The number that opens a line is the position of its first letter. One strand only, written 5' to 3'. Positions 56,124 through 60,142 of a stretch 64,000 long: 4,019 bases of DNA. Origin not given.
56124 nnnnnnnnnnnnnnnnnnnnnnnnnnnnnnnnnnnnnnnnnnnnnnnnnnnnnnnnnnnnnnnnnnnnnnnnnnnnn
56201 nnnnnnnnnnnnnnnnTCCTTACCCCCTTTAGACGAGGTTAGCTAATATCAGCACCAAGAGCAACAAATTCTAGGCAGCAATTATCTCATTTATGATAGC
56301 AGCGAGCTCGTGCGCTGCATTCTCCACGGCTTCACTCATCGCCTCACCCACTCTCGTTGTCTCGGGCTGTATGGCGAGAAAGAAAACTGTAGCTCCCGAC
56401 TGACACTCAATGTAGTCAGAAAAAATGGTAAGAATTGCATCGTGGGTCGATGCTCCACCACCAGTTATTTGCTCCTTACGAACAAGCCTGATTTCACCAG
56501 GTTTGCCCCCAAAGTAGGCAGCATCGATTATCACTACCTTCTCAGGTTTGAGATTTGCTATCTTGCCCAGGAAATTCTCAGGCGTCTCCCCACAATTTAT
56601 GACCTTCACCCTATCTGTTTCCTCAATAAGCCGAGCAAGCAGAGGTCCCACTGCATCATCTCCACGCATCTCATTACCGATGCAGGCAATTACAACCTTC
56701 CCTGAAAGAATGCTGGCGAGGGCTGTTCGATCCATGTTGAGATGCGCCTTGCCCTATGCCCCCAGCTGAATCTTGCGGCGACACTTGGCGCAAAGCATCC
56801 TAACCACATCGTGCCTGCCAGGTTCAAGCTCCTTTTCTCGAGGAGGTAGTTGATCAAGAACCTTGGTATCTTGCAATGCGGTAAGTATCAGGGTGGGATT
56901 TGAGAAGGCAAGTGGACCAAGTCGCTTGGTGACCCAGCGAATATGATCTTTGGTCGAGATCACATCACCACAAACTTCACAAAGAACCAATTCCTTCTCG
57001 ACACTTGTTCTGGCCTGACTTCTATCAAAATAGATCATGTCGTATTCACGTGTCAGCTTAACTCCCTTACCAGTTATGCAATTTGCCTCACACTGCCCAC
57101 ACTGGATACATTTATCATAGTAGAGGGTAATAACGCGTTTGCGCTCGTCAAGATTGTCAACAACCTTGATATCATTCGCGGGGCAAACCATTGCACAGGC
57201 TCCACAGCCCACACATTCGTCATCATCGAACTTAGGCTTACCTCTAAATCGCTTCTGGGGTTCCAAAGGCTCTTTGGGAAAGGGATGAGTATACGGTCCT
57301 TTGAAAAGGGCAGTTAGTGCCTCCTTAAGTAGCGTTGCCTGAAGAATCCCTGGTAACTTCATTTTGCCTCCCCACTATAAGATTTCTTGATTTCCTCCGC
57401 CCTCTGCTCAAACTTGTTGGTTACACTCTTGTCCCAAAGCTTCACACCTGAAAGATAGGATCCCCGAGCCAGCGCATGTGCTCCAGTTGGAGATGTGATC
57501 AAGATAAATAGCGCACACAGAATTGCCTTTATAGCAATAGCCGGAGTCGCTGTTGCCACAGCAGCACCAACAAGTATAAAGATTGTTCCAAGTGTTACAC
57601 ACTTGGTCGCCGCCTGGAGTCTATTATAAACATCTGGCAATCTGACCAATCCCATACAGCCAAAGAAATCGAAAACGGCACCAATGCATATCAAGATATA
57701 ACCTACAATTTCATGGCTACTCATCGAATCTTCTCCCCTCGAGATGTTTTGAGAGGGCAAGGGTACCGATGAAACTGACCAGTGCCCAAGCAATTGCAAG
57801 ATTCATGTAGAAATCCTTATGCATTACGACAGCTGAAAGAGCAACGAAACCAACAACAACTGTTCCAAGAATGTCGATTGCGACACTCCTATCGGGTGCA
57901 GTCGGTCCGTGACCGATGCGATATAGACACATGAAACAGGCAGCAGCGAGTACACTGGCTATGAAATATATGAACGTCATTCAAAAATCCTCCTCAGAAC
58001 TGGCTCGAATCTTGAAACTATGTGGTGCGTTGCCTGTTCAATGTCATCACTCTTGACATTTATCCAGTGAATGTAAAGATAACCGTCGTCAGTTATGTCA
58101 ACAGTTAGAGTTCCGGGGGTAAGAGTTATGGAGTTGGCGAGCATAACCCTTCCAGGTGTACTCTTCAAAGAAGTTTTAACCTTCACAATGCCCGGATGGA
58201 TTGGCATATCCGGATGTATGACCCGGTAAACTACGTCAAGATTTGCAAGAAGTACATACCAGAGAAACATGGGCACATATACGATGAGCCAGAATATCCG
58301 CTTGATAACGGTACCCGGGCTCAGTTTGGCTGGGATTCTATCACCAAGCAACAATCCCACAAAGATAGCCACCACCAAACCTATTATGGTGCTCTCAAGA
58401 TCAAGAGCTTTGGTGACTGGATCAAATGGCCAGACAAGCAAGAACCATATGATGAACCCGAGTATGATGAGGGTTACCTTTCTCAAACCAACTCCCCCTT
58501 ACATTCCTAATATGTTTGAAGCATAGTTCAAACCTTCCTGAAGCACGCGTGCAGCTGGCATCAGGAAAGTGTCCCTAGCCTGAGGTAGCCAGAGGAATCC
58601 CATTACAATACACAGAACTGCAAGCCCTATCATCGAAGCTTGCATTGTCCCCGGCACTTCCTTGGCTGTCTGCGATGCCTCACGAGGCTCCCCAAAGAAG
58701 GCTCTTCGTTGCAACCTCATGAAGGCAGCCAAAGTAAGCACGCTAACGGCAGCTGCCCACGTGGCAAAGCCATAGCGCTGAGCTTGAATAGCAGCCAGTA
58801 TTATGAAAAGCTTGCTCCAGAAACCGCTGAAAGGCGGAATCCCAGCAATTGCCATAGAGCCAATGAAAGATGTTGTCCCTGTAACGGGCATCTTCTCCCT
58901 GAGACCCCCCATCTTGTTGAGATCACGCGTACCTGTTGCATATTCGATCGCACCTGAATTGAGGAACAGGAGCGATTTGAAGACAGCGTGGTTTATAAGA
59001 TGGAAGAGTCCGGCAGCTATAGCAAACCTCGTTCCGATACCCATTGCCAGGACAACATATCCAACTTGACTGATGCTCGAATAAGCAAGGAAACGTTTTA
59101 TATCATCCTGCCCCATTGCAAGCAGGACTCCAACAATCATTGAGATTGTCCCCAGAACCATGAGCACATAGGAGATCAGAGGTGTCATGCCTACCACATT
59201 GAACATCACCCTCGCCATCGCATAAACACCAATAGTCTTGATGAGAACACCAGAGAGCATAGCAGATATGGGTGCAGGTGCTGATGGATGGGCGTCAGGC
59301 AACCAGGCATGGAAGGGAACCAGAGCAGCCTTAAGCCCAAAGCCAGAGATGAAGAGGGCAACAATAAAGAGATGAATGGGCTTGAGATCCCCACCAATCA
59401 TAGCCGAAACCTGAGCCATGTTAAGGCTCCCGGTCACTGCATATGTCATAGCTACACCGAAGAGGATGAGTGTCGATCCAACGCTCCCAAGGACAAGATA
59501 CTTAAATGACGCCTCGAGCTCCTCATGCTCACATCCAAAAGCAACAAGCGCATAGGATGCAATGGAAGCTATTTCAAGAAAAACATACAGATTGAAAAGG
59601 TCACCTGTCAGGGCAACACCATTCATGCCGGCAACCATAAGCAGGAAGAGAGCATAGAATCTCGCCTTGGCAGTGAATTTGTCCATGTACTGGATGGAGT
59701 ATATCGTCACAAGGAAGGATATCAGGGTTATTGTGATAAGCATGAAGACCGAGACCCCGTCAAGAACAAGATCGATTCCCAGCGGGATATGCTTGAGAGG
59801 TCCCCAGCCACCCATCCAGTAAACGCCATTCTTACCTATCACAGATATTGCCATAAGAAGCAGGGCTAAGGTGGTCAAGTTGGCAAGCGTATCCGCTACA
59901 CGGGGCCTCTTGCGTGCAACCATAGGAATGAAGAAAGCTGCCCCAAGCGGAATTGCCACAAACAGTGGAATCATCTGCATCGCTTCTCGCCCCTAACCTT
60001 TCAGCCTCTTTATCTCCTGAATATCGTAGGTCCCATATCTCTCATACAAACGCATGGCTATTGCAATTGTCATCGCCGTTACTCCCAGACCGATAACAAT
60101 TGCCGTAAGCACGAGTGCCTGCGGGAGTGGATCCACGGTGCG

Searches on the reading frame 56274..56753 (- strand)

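Call 67: search_protein_families(library=pfam, proteins=[window:56274-56753:-], max_evalue=0.0001)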
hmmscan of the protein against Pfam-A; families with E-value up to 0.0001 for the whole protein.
window:56274-56753:- (160 aa): 1 family
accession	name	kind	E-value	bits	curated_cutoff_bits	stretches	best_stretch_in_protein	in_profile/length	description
PF01750.23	HycI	-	2.2e-15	57.1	23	1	38-154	6-127/130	Hydrogenase maturation protease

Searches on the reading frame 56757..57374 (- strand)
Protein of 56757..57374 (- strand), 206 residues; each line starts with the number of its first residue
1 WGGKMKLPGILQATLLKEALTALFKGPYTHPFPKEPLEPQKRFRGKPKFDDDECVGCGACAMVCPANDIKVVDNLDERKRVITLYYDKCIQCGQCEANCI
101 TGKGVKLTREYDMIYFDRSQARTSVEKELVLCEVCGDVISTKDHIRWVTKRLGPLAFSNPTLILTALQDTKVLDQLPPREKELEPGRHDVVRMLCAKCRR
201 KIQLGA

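Call 67: search_protein_families(library=pfam, proteins=[window:56757-57374:-], max_evalue=0.0001)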
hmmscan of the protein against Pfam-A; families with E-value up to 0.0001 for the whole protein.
window:56757-57374:- (206 aa): 9 families
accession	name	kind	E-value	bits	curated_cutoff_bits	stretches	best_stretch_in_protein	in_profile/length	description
PF12838.12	Fer4_7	-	5.3e-12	46.4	27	2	54-102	2-51/52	4Fe-4S dicluster domain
PF00037.32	Fer4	-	5.6e-09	35.9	21.1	1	47-69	1-23/24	4Fe-4S binding domain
PF13237.11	Fer4_10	-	3.9e-08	33.5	25.5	1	47-99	2-52/53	4Fe-4S dicluster domain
PF12837.12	Fer4_6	-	3.3e-07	30.4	25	1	46-67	1-22/24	4Fe-4S binding domain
PF14697.11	Fer4_21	-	4.7e-07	30.3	35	1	50-100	4-52/59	4Fe-4S dicluster domain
PF13183.11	Fer4_8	-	5.1e-07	30.6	27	0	52-66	52-66/68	4Fe-4S dicluster domain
PF12797.12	Fer4_2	-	7.9e-07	29.1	24.5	1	46-66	2-22/22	4Fe-4S binding domain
PF13187.11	Fer4_9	-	1.5e-06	28.5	27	1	53-101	1-49/52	4Fe-4S dicluster domain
PF25160.1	LdpA_Fe-S-bd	-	7.5e-05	22.9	27.6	0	51-72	25-46/49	LdpA Fe-S cluster-binding domain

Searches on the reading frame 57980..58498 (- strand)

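Call 67: search_protein_families(library=pfam, proteins=[window:57980-58498:-], max_evalue=0.0001)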
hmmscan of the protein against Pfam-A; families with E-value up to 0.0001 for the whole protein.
window:57980-58498:- (173 aa): 1 family
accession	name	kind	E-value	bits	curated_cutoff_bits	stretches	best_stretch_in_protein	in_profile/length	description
PF01899.21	MNHE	-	1.5e-38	132.2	27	1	15-171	5-145/145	Na+/H+ ion antiporter subunit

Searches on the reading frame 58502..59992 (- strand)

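Call 67: search_protein_families(library=pfam, proteins=[window:58502-59992:-], max_evalue=0.0001)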
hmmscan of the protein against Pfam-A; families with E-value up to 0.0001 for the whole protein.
window:58502-59992:- (497 aa): 3 families
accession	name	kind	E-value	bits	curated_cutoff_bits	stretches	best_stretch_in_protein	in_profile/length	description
PF00361.26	Proton_antipo_M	-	3e-72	243.7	21.5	1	130-419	2-293/294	NADH:quinone oxidoreductase/Mrp antiporter, TM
PF00662.26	Proton_antipo_N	-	7.4e-12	45.4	24.5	1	63-113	1-51/51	NADH-Ubiquinone oxidoreductase (complex I), chain 5 N-terminus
PF10125.14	NADHdeh_related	-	7.1e-06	26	27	1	115-230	71-184/218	NADH dehydrogenase I, subunit N related protein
